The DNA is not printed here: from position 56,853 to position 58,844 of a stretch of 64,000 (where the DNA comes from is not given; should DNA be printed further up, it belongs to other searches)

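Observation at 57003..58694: Phage-encoded multi-TM sensor fused to a SpoIIE/RsbU-type PP2C phosphatase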

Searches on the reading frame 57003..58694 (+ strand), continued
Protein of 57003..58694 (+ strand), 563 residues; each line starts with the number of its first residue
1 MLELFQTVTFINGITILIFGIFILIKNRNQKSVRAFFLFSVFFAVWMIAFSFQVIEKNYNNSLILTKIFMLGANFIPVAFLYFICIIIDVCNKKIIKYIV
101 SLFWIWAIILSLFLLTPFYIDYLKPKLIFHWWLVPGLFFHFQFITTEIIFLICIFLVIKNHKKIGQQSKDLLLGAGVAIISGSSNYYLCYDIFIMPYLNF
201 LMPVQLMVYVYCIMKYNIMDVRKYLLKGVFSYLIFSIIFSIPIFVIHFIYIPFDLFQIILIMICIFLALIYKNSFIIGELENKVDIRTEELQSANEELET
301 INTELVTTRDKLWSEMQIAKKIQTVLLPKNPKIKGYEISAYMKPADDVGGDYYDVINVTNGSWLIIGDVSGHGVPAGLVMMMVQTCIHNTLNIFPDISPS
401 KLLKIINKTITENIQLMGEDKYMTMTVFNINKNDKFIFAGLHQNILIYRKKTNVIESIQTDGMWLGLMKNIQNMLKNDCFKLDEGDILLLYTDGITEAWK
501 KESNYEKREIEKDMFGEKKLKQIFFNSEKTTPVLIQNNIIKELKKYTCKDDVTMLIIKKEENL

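Call 11: search_solved_structures(query=window:57003-58694:+, max_evalue=0.001, show_alignments=3)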
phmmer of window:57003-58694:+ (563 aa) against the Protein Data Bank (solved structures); distinct sequences matched with E-value up to 0.001: 4.
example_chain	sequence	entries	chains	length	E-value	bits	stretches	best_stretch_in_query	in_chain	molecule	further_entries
6k4e_A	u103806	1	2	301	3e-09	39.4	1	277-403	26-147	Putative serine phosphatase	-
3eq2_A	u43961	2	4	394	1.2e-07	34.1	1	287-447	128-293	Probable two-component response regulator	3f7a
3es2_A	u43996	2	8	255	7.2e-06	28.2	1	302-495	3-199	Probable two-component response regulator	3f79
3ke6_A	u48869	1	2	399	3.9e-05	25.8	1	331-392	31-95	Protein Rv1364c/MT1410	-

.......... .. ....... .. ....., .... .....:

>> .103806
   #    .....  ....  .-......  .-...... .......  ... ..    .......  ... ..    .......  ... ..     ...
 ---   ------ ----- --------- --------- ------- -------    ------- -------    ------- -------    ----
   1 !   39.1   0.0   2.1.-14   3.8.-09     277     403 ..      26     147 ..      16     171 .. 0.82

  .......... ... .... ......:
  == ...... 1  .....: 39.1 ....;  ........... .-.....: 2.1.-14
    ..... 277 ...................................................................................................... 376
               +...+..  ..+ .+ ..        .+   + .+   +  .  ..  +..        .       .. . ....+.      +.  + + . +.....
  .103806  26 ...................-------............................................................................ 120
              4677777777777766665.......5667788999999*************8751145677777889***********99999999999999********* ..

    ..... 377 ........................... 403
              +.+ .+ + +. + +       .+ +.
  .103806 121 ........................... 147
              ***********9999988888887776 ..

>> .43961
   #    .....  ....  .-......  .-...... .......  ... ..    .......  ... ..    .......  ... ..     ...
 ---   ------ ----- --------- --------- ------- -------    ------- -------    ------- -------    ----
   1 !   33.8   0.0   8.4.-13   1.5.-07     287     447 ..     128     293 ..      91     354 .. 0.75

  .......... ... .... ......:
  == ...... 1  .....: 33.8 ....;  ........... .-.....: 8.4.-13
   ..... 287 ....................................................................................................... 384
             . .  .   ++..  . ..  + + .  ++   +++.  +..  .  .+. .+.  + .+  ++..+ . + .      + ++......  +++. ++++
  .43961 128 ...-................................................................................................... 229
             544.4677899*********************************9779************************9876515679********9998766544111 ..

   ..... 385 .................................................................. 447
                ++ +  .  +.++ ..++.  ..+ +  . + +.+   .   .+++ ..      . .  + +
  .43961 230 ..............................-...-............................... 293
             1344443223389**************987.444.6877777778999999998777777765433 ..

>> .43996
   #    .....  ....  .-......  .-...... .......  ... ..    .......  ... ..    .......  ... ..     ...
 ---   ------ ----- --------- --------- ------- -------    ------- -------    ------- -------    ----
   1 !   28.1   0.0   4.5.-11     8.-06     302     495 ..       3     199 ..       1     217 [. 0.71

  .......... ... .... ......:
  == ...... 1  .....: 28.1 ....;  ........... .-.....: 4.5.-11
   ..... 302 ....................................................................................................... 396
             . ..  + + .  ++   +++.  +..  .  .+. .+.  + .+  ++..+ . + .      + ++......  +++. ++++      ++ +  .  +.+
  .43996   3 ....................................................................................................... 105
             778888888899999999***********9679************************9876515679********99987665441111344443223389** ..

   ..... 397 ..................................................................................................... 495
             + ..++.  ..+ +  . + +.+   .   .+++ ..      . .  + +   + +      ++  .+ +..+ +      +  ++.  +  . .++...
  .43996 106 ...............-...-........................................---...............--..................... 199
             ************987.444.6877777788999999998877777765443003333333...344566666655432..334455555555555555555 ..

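Call 12: search_protein_families(library=pfam, proteins=[L005:2379-2723:+, L005:2713-2907:+, L005:2904-3440:+, L005:14-724:+], max_evalue=0.01)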
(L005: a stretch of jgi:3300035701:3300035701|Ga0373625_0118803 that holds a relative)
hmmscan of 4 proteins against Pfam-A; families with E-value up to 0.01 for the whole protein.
L005:2379-2723:+ (114 aa): 1 family
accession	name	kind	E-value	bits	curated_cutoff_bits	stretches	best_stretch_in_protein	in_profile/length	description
PF01740.26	STAS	-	1.3e-07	31.8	22.6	1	34-102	30-99/106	STAS domain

L005:2713-2907:+ (64 aa): 0 families

L005:2904-3440:+ (178 aa): 3 families
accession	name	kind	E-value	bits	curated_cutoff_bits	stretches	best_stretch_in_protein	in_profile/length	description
PF00805.28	Pentapeptide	-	1.1e-42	143.6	20.2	3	16-54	2-40/40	Pentapeptide repeats (8 copies)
PF13576.12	Pentapeptide_3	-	1.3e-13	51.4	27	3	11-50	5-47/48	Pentapeptide repeats (9 copies)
PF13599.13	Pentapeptide_4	-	1e-09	38.8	38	2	58-118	9-69/78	Pentapeptide repeat region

L005:14-724:+ (236 aa): 3 families
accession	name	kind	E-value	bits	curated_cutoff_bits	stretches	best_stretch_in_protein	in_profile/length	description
PF00271.37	Helicase_C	-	1.4e-14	54.7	23.5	1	87-196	4-110/110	Helicase conserved C-terminal domain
PF13871.12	Helicase_C_4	-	0.0001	22.6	30.5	1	137-227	52-145/271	C-terminal domain on Strawberry notch homologue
PF16203.11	ERCC3_RAD25_C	-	0.00016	21.5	27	1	93-195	53-151/248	ERCC3/RAD25/XPB C-terminal helicase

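Call 19: find_encoding_contigs(protein=P0004, flank=10000, max_places=2)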
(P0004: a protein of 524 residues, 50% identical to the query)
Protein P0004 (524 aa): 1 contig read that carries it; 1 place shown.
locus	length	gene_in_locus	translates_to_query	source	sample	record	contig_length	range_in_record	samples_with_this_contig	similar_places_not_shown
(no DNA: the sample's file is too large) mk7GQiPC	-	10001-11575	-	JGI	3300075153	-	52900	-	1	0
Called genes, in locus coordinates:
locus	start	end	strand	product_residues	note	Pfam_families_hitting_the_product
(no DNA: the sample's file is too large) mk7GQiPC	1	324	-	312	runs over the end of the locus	PF01694:Rhomboid, PF08551:DUF1751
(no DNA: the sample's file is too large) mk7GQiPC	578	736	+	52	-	-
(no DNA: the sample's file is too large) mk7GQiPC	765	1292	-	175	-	PF00258:Flavodoxin_1 (weak), PF12641:Flavodoxin_3, PF12724:Flavodoxin_5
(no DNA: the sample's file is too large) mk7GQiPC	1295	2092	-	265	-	-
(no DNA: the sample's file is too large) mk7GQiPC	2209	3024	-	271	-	PF01738:DLH (weak), PF00326:Peptidase_S9 (weak)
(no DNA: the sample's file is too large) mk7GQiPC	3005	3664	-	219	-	-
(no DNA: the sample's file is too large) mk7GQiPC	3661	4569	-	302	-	-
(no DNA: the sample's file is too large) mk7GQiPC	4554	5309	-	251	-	PF02348:CTP_transf_3, PF12804:NTP_transf_3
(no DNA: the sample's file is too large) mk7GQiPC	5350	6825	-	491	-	PF04055:Radical_SAM, PF13186:SPASM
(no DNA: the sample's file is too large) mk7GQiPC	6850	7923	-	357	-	PF13623:SurA_N_2 (faint), PF13624:SurA_N_3 (weak), PF13145:Rotamase_2 (weak), PF13616:Rotamase_3, PF00639:Rotamase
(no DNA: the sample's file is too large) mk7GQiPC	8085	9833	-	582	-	PF00682:HMGL-like, PF22617:HCS_D2, PF08502:LeuA_dimer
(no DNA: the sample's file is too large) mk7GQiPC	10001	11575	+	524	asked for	PF07695:7TMR-DISM_7TM (weak), PF16927:HisKA_7TM, PF07228:SpoIIE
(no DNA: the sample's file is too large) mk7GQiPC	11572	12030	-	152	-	?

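Call 20: find_encoding_contigs(protein=P0069, flank=10000, max_places=2)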
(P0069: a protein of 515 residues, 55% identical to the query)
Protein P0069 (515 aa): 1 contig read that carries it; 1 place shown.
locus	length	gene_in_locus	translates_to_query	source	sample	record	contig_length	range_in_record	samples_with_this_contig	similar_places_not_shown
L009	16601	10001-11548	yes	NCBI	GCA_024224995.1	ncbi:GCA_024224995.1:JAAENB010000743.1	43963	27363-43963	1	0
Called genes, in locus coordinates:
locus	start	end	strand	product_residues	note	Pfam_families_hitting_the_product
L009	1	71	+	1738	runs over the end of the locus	PF00069:Pkinase, PF07714:PK_Tyr_Ser-Thr, PF13191:AAA_16, PF01590:GAF, PF13185:GAF_2, PF13492:GAF_3 (weak), PF07228:SpoIIE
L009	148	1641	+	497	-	PF00072:Response_reg, PF08447:PAS_3, PF07536:HWE_HK (weak), PF07568:HisKA_2, PF13581:HATPase_c_2 (weak), PF02518:HATPase_c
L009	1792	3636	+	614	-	PF11178:DUF2963 (weak)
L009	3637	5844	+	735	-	PF02743:dCache_1, PF00672:HAMP, PF00512:HisKA (weak), PF02518:HATPase_c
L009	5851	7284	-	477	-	-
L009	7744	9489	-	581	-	PF00149:Metallophos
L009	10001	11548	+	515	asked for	PF07695:7TMR-DISM_7TM (weak), PF16927:HisKA_7TM, PF07228:SpoIIE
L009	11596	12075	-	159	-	PF10754:DUF2569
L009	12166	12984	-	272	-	PF00106:adh_short, PF01370:Epimerase (weak), PF08659:KR, PF13561:adh_short_C2, PF08643:DUF1776 (weak)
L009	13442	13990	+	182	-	PF01569:PAP2, PF14378:PAP2_3 (weak)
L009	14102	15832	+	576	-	PF00082:Peptidase_S8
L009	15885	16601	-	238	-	PF23745:ANK_LRRK2 (faint), PF24521:Ank_KRIT1 (faint), PF12796:Ank_2, PF13637:Ank_4, PF13857:Ank_5, PF00023:Ank, PF13606:Ank_3 (weak), PF13637:Ank_4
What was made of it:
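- The same architecture occurs on bacterial chromosomes (calls 19, 20).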

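Call 31: search_solved_structures(query=L005:2379-2723:+, max_evalue=10, show_alignments=3)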
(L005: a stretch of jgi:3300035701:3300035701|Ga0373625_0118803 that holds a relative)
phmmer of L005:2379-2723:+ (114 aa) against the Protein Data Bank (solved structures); distinct sequences matched with E-value up to 10: 2.
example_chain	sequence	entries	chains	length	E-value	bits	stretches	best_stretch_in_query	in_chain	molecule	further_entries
1sbo_A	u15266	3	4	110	0.44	14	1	16-103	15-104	Putative anti-sigma factor antagonist TM1442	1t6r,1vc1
3lv9_A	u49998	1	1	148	0.58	13.6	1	8-40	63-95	Putative transporter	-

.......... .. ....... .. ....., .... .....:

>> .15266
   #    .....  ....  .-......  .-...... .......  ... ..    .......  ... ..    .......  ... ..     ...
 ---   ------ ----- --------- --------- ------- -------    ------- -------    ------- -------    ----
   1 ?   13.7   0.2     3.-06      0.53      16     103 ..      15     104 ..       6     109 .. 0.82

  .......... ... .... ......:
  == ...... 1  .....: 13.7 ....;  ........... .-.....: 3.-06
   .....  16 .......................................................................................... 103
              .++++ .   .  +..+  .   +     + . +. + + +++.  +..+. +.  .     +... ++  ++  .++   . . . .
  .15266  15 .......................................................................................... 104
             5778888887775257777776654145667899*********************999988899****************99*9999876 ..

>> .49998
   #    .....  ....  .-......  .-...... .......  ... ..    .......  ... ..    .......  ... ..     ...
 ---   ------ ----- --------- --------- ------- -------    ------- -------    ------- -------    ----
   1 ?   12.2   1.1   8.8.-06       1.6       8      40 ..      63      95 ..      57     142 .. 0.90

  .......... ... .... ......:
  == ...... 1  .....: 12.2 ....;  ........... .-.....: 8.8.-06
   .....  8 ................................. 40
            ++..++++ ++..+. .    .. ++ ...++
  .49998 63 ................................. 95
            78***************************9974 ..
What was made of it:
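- On Partner-switching system (RsbU-RsbV-RsbW-sigma type): L005 STAS: Pfam 1.3e-7, Ser58 (calls 12, 31).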

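Call 34: find_related_loci(query=A1, collection=genome_contigs, flank=4000)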
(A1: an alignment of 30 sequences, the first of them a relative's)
Query A1 (563 aa) in genome_contigs; peptide patterns used: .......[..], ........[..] (x = any residue, [..] = any of these).
600 stretches matched a pattern (row limit reached: there are more); 599 encode a relative of the query (tblastn E <= 1e-3); the best 80 are kept; 80 distinct loci.
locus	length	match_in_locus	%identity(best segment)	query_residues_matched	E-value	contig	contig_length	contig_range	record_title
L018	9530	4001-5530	37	57-560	1e-93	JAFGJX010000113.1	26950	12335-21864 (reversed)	MAG: Spirochaetes bacterium isolate Zod_Metabat.30 k87_12690239, whole genome shotgun sequence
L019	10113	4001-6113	49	288-562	2e-85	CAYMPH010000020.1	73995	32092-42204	MAG TPA_asm: uncultured Leptospirales bacterium isolate SRP302447_co4_227 genome assembly, contig: NODE_1142_length_7399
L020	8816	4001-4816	48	280-560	3e-83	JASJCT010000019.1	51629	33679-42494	MAG: Myxococcota bacterium isolate MO_167.B37 MO_167.c_225, whole genome shotgun sequence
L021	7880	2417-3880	36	72-559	5e-91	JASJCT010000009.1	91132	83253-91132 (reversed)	MAG: Myxococcota bacterium isolate MO_167.B37 MO_167.c_130, whole genome shotgun sequence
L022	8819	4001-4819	47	290-561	6e-79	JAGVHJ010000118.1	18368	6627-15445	MAG: Desulfobacterales bacterium isolate DeMMO2_31 c_000000010950, whole genome shotgun sequence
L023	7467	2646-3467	45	279-561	9e-78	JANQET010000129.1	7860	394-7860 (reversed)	MAG: Myxococcota bacterium isolate PL23a_bin.40 k99_5598282, whole genome shotgun sequence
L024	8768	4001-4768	49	297-561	2e-78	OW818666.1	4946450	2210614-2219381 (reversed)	metagenome genome assembly, chromosome: 1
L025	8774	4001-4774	47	296-560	2e-77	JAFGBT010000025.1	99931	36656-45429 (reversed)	MAG: Spirochaetes bacterium isolate Zod_Metabat.1046 k87_6064780, whole genome shotgun sequence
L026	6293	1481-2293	47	283-562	3e-77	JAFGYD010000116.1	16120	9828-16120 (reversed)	MAG: Spirochaetales bacterium isolate ZodW_Metabat.93 k87_5228111, whole genome shotgun sequence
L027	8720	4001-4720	46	312-560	1e-74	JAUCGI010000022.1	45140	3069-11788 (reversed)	Desulfobacterales bacterium HSG2 NODE_54_length_45140, whole genome shotgun sequence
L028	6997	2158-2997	46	279-560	1e-74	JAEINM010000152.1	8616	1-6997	MAG: Spirochaetaceae bacterium isolate MAG4 NODE_3408_length_8616_cov_2.962642, whole genome shotgun sequence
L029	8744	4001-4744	46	303-559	3e-72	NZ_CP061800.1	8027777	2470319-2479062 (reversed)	Desulfonema magnum strain 4be13 chromosome, complete genome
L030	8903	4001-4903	38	234-560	6e-71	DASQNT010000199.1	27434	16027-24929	MAG TPA_asm: Polyangiaceae bacterium isolate SMAG_U10783 k141_82395, whole genome shotgun sequence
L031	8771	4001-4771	44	279-559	1e-69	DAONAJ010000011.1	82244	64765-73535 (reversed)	MAG TPA_asm: Spirochaetota bacterium isolate AMR_MDS_3976 NODE_160_length_82244_cov_7.356155, whole genome shotgun seque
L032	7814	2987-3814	37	259-559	8e-68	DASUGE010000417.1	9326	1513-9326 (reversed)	MAG TPA_asm: Polyangiaceae bacterium isolate SMAG_U1397 k141_1205615, whole genome shotgun sequence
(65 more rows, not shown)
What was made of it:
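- Tried and rejected: The closest PP2C homologues are in Spirochaetota, Leptospirales, Myxococcota and Desulfobacterales (call 34).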

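Call 41: search_protein_families(library=padloc, proteins=[window:57003-58694:+, L005:2379-2723:+], max_evalue=0.01)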
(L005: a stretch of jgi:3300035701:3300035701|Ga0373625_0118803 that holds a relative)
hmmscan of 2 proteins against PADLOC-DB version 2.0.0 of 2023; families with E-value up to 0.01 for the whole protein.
window:57003-58694:+ (563 aa): 0 families

L005:2379-2723:+ (114 aa): 1 family
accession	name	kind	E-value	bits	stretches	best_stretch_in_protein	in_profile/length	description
PDLC01832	CARF2--CARF_HEPN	-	0.0086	13.4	1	15-85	78-148/416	-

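Call 42: search_protein_families(library=ncbifam, proteins=[window:57003-58694:+, L005:2379-2723:+], max_evalue=0.01)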
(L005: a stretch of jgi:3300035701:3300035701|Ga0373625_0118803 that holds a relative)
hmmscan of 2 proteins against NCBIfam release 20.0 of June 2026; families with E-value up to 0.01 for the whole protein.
window:57003-58694:+ (563 aa): 2 families
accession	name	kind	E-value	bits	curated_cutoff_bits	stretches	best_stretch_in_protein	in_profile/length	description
NF038263.1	prot_phos_SiaA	equivalog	2.9e-15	55.9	700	1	278-505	384-607/658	biofilm regulation protein phosphatase SiaA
NF045505.1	RR_RssB_Pseudo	equivalog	4.6e-10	39.1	700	1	286-507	127-350/394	two-component system response regulator RssB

L005:2379-2723:+ (114 aa): 2 families
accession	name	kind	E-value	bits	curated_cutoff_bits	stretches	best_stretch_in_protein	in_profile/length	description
TIGR00377.1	ant_ant_sig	superfamily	3.3e-08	33.4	53.45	1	30-106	29-106/108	anti-sigma factor antagonist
NF047705.1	slr1659_superfam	superfamily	0.0087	16.3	100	0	23-82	29-88/111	slr1659 superfamily regulator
